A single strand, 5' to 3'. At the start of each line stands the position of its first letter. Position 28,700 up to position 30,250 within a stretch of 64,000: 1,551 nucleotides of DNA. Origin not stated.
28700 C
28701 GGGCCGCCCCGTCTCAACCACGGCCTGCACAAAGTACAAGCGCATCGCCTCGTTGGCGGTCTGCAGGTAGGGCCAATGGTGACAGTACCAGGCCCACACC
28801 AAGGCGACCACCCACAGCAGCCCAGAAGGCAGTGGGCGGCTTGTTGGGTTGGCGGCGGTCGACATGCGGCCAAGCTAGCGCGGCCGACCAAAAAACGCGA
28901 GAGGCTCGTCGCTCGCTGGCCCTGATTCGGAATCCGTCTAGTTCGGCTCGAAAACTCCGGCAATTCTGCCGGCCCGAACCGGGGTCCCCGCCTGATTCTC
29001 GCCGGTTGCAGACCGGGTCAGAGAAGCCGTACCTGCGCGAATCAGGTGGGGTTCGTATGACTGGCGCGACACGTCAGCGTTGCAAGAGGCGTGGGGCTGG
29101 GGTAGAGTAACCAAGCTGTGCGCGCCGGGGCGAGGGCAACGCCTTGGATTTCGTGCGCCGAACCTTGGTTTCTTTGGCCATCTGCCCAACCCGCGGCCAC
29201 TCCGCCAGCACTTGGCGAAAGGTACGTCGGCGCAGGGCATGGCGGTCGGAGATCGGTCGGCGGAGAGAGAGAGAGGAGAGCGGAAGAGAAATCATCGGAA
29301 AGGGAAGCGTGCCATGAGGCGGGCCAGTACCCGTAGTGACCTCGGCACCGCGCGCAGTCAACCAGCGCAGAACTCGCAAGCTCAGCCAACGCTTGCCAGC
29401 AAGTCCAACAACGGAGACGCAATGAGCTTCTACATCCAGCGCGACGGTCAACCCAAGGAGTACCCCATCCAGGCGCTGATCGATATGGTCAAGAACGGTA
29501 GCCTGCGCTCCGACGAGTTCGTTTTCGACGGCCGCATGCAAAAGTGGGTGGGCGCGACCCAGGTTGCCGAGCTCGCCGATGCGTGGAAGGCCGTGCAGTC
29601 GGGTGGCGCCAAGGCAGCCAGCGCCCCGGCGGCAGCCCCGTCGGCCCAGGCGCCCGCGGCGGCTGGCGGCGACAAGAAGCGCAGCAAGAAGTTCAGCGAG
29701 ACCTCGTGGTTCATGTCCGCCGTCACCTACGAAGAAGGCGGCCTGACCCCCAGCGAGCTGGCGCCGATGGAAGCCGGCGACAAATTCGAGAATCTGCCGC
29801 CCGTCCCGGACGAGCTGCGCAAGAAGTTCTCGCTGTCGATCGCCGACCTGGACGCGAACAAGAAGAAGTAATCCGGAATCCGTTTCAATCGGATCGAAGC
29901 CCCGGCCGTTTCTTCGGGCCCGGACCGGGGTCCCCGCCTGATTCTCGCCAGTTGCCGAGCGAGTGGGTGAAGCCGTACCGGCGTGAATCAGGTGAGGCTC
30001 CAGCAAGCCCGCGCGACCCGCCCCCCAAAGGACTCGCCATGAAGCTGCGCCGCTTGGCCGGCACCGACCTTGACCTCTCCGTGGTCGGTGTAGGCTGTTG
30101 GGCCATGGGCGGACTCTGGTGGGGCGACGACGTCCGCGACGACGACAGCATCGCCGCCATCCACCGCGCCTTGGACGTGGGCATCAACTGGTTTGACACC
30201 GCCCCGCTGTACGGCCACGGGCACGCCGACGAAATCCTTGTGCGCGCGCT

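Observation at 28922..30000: Two diverged copies of a ~135-nt structured element bracket the DUF4339 gene and sit 5' of + strand genes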

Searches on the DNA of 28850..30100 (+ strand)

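Call 6: search_rna_families(source=window, start=28850, end=30100, threshold=evalue, max_evalue=10, show_alignments=3)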
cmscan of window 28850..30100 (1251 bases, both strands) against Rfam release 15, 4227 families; matches with E-value up to 10: 3.
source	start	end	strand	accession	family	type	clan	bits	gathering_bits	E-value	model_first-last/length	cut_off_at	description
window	29619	29721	-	RF01671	P18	Gene; sRNA;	-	17.7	60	3.7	1-135/135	no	Pseudomonas sRNA P18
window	29918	30016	-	RF00685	mir-36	Gene; miRNA;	CL00088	17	48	1.5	1-103/103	no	mir-36 microRNA precursor family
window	29731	29883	-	RF02883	BcKCsr2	Gene; sRNA;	-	13.5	40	3.7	1-129/129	no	Burkholderia sRNA 2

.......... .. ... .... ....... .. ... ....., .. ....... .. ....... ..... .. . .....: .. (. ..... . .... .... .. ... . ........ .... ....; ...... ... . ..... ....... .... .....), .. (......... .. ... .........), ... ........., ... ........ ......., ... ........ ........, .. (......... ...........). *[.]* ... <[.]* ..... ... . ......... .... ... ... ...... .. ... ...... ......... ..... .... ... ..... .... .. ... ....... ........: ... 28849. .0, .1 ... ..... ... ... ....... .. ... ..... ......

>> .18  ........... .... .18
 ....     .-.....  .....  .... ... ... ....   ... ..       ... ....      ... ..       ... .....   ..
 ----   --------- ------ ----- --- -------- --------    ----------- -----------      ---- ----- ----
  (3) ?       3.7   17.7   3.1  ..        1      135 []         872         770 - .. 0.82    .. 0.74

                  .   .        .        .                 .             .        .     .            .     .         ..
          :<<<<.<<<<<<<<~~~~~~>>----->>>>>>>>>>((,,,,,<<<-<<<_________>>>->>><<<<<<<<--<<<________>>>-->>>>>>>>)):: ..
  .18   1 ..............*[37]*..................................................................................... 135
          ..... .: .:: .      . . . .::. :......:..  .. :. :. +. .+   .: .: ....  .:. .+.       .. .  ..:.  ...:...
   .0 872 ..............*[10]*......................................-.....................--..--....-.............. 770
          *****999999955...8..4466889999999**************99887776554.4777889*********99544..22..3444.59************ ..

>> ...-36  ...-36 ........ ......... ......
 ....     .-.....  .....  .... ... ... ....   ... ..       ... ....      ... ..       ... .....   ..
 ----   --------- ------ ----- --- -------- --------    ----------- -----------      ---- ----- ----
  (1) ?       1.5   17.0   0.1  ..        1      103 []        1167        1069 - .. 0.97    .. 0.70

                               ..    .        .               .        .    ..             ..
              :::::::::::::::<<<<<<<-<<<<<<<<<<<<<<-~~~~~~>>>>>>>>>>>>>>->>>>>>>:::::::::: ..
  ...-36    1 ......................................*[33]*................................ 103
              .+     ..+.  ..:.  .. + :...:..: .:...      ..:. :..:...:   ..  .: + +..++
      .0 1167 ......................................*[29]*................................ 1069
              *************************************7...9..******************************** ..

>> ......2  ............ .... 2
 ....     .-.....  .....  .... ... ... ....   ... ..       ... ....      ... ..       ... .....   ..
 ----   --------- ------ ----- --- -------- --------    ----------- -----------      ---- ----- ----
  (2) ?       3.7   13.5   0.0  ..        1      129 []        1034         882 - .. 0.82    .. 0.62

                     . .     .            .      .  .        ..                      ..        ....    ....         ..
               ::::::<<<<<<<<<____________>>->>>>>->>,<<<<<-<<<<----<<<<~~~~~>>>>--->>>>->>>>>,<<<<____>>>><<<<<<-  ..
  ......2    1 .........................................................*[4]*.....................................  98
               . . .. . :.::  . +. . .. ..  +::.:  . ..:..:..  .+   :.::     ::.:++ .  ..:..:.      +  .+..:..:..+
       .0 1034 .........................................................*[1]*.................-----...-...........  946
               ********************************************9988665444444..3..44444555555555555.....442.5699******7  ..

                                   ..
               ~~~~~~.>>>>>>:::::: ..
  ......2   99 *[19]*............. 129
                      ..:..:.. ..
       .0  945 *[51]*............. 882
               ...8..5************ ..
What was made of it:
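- On Riboswitch / cis-regulatory leader RNA: In 28850-30100 there are only chance-level hits (E of 1.5 or higher, 13-18 bits) (call 6).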

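Call 25: build_rna_model(alignment_id=A2)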
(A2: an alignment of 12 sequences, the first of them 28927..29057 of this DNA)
Model R1 built from alignment A2 (12 sequences, 132 columns); structure: RNAalifold consensus.
model positions 131; base pairs 28; branch points 2; effective number of sequences 1.5; information 0.59 bits per position. Calibrated on 0.2 Mb of random sequence (short: E-values are rough).
structure used (alignment columns):
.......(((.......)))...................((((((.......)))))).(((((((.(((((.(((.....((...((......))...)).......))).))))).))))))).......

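Call 26: search_with_rna_model(model_id=R1, sources=[window, L005, L006, L008, L009, L013, L014, L015, L016, L018, L022, L004, L007, L010, L011, L012, L017, L019, L020, L021], max_evalue=1)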
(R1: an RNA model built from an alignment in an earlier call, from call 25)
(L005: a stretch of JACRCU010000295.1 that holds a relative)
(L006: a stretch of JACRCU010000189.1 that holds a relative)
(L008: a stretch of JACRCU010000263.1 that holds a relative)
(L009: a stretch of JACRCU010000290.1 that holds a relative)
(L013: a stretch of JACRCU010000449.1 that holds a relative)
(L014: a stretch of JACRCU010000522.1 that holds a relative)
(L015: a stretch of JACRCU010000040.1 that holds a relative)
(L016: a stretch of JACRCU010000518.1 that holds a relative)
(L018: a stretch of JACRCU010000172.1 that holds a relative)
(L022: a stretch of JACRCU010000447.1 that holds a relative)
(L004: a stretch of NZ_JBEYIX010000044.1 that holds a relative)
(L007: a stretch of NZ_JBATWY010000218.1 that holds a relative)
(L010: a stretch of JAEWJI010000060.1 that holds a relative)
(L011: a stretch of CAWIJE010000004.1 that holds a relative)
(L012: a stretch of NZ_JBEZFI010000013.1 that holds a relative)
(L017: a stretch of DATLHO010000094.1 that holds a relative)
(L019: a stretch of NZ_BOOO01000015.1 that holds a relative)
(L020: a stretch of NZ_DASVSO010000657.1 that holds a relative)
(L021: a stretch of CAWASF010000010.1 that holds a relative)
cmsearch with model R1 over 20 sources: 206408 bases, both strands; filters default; matches with E-value up to 1: 31.
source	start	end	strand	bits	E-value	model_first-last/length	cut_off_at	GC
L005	5974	6104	-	157.2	1.2e-36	1-131/131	no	0.63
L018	1506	1636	+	154.5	5.5e-36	1-131/131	no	0.62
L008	3680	3809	-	151.8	2.5e-35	1-131/131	no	0.65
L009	2028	2158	-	150.3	5.8e-35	1-131/131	no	0.6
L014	5149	5278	-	146.4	5.3e-34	1-131/131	no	0.62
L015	1349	1479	-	146.4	5.4e-34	1-131/131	no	0.57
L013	6903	7033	-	144.9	1.3e-33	1-131/131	no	0.66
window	28927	29057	+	141.8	7.3e-33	1-131/131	no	0.63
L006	1622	1752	+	138.5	4.6e-32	1-131/131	no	0.64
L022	5049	5179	+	134.1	5.4e-31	1-131/131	no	0.6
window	29873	30003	+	128.4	1.4e-29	1-131/131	no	0.66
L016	1430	1560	-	128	1.7e-29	1-131/131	no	0.65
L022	1530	1660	+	117.8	5.1e-27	1-131/131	no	0.69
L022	1070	1199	-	54.7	1.5e-11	1-131/131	no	0.75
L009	2022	2105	+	29.3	2.4e-05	1-131/131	no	0.63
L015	1325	1426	+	28.8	3.1e-05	1-131/131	no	0.61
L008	3643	3756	+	26.7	0.0001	1-131/131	no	0.69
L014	5075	5225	+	26.1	0.00014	1-131/131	no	0.64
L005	5916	6051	+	23.8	0.00051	1-131/131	no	0.67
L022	5102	5237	-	22.4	0.0012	1-131/131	no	0.6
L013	6832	6980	+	21.4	0.002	1-131/131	no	0.68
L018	1565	1630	-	20.6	0.0032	60-125/131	no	0.7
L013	1311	1380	+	14.1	0.13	1-131/131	no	0.57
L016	1375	1507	+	13.8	0.14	1-131/131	no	0.69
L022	1589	1654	-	13.3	0.19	60-125/131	no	0.67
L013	885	928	+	12.5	0.31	72-113/131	no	0.68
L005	5411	5554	+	12.2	0.36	1-131/131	no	0.65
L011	4744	4853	+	10.5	0.94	1-131/131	no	0.65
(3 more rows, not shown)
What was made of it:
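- Most copies elsewhere are solitary (call 26).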

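Call 30: search_with_rna_model(model_id=R1, sources=[L023, L024, L001, L002, L003], max_evalue=0.01, show_alignments=4)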
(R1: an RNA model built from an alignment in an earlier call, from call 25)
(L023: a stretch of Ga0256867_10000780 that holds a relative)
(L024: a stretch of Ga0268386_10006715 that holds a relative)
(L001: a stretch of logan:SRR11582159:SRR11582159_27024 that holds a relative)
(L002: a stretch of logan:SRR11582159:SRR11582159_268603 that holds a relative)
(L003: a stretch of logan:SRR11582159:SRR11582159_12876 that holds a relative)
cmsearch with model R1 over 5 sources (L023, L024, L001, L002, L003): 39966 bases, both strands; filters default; matches with E-value up to 0.01: 5.
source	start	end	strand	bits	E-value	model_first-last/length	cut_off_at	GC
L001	1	78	+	74.5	3.9e-17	54-131/131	5'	0.67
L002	870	942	+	65.5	6.5e-15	1-73/131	3'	0.66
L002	1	54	+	46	3.8e-10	78-131/131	5'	0.61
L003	1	31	-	21.8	0.00031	1-31/131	3'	0.52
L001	7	72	-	20.8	0.00055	60-125/131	no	0.65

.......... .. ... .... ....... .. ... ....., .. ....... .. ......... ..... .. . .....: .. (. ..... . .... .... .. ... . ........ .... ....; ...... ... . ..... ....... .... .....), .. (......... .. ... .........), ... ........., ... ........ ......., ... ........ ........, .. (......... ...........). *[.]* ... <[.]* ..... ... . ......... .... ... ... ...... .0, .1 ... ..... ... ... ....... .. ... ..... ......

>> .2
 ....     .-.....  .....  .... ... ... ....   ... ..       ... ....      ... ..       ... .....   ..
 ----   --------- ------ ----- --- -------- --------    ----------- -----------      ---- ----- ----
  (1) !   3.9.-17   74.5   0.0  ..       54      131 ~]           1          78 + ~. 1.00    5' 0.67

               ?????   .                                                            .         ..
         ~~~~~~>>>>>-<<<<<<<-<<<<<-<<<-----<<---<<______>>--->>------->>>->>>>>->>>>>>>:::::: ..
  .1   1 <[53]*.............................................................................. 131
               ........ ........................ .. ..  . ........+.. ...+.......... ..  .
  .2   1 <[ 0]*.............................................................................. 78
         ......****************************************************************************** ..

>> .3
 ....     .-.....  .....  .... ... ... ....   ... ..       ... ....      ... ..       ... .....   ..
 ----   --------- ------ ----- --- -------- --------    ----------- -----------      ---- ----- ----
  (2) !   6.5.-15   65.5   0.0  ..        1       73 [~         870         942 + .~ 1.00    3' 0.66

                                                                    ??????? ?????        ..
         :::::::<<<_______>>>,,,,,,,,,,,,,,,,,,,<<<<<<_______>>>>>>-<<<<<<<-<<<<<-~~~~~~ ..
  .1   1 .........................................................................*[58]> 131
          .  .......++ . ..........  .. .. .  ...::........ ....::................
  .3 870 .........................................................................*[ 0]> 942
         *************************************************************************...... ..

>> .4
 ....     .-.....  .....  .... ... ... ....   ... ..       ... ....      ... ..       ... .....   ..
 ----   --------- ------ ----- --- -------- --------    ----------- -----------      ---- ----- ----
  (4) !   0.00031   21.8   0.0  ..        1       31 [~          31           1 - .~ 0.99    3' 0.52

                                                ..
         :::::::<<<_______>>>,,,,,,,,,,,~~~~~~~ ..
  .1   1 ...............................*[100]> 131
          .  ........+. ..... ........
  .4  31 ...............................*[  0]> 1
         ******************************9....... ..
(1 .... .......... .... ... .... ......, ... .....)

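Call 32: search_with_rna_model(model_id=R1, sources=[L023, L024, L025], max_evalue=10, show_alignments=3)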
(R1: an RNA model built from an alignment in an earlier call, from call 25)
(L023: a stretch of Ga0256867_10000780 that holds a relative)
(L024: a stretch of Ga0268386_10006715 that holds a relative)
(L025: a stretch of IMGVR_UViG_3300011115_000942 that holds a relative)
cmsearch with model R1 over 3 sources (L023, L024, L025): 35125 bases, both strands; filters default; matches with E-value up to 10: 1.
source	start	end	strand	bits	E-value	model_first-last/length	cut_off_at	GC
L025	11947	12014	-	11.5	0.093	1-131/131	no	0.57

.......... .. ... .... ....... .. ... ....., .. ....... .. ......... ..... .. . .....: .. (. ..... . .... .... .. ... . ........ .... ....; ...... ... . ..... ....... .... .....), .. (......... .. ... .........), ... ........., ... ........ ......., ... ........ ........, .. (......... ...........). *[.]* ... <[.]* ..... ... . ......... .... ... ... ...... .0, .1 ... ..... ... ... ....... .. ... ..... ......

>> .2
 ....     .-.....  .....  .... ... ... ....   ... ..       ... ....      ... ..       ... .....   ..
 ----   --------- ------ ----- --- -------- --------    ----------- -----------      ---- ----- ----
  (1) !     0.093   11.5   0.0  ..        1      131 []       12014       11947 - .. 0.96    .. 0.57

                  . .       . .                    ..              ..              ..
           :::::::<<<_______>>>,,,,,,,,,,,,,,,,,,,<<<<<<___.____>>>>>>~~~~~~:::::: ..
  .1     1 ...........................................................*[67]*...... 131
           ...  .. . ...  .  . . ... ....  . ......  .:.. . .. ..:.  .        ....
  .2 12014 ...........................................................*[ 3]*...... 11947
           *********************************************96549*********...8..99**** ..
